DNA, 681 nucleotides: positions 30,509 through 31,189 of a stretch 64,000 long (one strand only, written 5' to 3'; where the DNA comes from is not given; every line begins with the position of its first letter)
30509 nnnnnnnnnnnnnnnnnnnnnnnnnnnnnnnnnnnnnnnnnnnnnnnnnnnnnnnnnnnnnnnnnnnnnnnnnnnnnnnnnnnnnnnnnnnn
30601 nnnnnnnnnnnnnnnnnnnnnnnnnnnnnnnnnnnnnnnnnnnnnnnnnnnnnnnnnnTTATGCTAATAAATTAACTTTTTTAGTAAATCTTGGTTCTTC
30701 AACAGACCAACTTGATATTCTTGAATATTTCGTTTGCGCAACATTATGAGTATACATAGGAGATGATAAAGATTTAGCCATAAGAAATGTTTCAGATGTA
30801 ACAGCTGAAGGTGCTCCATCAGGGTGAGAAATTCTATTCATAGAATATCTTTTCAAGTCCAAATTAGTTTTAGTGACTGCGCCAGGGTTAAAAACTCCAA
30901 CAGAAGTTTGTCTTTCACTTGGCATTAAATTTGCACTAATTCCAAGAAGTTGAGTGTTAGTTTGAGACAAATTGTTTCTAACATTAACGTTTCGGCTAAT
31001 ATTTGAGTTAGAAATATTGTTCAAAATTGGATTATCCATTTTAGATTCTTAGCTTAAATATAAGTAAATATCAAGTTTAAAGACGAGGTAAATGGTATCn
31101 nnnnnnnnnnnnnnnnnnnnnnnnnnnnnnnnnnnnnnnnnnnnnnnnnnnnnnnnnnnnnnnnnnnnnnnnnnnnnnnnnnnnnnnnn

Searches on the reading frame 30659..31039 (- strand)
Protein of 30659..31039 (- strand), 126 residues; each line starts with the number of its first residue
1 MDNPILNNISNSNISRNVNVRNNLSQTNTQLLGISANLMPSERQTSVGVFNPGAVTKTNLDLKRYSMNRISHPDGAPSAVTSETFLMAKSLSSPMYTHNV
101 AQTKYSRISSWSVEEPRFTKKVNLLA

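Call 14: search_protein_families(library=pfam, proteins=[window:30659-31039:-])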
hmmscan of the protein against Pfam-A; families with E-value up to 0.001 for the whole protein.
window:30659-31039:- (126 aa): 0 families

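Call 17: search_protein_families(library=pfam, max_evalue=0.1, proteins=[window:30659-31039:-])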
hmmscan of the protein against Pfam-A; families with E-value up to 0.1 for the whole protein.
window:30659-31039:- (126 aa): 0 families

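Call 60: search_protein_families(library=ncbifam, max_evalue=0.01, proteins=[window:30659-31039:-])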
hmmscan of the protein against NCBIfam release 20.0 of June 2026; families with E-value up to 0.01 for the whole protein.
window:30659-31039:- (126 aa): 0 families

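Call 61: search_solved_structures(query=window:30659-31039:-, max_evalue=1)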
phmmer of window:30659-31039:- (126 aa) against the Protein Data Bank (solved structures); distinct sequences matched with E-value up to 1: 0.
